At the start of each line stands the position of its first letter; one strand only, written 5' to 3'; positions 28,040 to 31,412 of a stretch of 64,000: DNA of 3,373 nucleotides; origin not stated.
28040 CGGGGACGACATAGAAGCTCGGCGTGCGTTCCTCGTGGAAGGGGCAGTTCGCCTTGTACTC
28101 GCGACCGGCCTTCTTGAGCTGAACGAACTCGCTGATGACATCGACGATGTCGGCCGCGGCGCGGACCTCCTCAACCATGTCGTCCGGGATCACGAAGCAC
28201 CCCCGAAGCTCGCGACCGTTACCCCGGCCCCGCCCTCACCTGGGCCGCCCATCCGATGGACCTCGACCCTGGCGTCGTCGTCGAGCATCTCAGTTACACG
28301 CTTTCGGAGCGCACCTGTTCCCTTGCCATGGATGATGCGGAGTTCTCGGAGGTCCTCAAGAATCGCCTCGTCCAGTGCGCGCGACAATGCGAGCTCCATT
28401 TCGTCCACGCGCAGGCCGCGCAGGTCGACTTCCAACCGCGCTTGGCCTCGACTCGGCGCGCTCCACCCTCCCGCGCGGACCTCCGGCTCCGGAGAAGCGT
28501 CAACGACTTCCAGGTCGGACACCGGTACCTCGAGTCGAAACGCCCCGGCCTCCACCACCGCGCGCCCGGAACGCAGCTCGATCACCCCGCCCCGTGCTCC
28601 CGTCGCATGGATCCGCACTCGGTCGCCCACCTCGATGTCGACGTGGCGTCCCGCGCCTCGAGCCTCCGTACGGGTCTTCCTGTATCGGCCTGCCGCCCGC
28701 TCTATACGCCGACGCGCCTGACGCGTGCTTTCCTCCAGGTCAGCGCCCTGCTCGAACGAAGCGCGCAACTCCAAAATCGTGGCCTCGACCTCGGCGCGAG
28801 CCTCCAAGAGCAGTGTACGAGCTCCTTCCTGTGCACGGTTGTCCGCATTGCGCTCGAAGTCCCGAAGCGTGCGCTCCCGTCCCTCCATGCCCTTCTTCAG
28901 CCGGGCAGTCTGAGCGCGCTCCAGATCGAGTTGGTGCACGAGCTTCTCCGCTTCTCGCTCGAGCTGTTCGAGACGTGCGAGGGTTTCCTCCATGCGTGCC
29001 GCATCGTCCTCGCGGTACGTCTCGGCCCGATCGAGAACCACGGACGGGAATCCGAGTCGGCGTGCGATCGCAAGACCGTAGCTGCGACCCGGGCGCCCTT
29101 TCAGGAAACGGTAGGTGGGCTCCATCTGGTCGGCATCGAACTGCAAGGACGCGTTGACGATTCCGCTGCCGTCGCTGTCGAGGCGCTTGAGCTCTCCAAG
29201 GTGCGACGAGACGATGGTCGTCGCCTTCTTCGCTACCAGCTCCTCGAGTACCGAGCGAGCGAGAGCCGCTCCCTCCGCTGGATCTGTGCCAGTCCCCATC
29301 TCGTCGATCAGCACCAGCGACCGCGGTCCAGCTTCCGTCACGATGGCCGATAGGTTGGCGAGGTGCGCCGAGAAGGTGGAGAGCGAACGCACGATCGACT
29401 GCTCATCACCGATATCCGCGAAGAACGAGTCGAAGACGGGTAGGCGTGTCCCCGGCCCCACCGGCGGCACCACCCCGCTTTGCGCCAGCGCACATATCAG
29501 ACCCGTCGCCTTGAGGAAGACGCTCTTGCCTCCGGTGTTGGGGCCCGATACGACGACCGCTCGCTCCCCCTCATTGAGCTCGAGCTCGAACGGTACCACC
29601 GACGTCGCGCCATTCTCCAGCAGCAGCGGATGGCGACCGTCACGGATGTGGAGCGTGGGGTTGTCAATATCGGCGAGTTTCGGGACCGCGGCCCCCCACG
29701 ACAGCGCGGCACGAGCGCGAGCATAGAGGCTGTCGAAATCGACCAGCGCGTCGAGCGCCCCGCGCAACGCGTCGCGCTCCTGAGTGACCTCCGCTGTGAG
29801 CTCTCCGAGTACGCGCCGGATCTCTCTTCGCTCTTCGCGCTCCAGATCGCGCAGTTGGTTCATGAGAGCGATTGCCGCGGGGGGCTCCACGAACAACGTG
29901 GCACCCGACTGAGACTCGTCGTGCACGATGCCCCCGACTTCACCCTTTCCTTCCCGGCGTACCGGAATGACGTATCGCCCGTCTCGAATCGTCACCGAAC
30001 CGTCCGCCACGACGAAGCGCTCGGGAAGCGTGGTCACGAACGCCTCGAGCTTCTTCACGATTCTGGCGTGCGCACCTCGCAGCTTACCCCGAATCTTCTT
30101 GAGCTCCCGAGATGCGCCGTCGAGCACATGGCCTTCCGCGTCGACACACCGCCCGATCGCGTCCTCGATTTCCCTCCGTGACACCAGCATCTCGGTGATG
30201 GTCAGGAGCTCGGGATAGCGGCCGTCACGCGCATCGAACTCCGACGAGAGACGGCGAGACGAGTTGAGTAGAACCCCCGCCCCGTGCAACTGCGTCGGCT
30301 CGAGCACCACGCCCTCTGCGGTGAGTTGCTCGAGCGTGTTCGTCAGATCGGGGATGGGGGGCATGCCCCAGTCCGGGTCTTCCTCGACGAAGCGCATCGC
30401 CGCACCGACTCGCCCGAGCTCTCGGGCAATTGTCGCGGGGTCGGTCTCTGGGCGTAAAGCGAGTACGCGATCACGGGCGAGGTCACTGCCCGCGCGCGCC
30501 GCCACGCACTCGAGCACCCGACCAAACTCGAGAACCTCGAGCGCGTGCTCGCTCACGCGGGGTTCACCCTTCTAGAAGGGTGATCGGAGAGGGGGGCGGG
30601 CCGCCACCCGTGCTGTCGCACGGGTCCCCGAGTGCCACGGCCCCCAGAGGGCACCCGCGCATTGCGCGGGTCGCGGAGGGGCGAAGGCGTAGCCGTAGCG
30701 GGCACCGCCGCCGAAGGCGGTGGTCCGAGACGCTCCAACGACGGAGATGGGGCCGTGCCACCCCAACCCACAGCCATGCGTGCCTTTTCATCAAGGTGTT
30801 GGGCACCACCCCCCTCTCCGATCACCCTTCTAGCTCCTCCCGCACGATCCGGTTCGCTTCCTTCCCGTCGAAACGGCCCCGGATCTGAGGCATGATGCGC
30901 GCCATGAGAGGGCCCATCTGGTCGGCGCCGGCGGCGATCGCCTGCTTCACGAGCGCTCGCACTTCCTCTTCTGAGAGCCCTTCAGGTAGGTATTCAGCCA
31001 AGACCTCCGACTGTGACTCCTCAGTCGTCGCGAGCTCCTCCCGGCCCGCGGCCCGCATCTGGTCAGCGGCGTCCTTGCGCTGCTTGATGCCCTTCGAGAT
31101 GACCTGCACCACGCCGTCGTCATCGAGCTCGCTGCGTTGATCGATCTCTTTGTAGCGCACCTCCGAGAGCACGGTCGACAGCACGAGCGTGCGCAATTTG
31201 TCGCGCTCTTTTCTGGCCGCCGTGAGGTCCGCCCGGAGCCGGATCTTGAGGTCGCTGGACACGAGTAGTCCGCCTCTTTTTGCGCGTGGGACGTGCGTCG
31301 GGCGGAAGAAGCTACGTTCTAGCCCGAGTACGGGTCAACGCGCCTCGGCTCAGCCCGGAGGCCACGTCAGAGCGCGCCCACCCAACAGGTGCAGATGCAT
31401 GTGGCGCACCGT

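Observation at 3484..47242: Eight copies of a mosaic, TIR-bounded intergenic repeat family in 64 kb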

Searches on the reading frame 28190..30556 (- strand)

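Call 28: search_protein_families(library=pfam, proteins=[window:28190-30556:-])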
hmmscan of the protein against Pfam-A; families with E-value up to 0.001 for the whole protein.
window:28190-30556:- (788 aa): 3 families
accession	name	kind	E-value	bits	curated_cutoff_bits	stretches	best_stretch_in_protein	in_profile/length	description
PF00488.27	MutS_V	-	1.5e-35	123.3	30.2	1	335-514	2-183/188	MutS domain V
PF01713.27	Smr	-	5e-21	75.1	25.7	1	710-782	1-74/77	Smr domain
PF20297.4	MSSS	-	3.6e-08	33.4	26.8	1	643-682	1-42/42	MutS2 and Smr-associated SH3 domain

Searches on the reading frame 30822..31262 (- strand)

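Call 28: search_protein_families(library=pfam, proteins=[window:30822-31262:-])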
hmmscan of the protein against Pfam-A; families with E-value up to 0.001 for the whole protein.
window:30822-31262:- (146 aa): 2 families
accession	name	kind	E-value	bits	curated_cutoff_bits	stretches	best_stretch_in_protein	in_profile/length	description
PF09424.15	YqeY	-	1.1e-37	129.7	27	1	8-144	3-143/143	Yqey-like protein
PF02637.23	GatB_Yqey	-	5.3e-06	26.8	27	1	14-144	7-148/148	GatB domain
